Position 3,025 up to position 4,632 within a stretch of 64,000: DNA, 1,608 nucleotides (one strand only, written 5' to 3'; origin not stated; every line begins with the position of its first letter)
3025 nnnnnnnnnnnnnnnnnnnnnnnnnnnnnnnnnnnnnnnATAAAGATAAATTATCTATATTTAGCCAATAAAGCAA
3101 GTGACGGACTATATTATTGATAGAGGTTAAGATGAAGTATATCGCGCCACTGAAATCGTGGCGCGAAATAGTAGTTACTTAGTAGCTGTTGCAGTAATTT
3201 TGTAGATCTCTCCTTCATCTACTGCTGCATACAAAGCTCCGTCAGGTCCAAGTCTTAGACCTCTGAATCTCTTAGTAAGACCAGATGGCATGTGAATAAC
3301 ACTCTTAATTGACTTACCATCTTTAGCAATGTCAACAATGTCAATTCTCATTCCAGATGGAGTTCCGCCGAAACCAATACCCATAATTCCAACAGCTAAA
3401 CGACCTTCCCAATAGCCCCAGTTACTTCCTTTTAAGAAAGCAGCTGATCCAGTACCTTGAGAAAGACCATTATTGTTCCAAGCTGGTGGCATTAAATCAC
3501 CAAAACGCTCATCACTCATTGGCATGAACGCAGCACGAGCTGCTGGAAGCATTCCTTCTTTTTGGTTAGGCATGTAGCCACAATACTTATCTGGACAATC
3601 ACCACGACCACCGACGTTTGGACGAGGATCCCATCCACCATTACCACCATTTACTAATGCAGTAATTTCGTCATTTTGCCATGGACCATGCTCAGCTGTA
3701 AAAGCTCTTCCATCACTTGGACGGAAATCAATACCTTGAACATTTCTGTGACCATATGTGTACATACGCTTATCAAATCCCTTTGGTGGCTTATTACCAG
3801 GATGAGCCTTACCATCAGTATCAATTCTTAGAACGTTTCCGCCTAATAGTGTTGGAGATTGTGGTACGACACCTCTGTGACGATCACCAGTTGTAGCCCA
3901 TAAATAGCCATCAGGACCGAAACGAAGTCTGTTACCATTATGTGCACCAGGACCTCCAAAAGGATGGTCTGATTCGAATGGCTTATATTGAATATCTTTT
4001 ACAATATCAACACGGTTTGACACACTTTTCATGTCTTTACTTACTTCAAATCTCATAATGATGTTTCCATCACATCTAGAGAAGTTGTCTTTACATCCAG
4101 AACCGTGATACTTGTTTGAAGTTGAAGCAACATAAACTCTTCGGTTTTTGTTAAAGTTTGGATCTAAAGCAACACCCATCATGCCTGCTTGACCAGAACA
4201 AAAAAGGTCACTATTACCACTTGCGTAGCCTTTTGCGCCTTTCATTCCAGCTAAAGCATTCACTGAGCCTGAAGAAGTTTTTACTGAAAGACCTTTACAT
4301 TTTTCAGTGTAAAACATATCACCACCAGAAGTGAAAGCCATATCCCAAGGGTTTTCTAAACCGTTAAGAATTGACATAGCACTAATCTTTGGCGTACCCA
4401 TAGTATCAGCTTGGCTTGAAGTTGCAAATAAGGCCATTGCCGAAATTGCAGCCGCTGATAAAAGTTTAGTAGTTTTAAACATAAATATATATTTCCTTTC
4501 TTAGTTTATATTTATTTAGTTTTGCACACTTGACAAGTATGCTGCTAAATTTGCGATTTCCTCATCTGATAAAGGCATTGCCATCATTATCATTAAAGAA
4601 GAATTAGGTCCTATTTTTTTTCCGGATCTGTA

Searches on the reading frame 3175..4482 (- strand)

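Call 17: search_protein_families(library=pfam, proteins=[window:3175-4482:-], max_evalue=0.00001)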
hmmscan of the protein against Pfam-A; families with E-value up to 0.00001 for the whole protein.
window:3175-4482:- (435 aa): 1 family
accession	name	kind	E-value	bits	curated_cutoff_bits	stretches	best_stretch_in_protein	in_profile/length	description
PF07995.17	GSDH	-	1.5e-50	172.8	25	1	42-285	1-220/332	Glucose / Sorbosone dehydrogenase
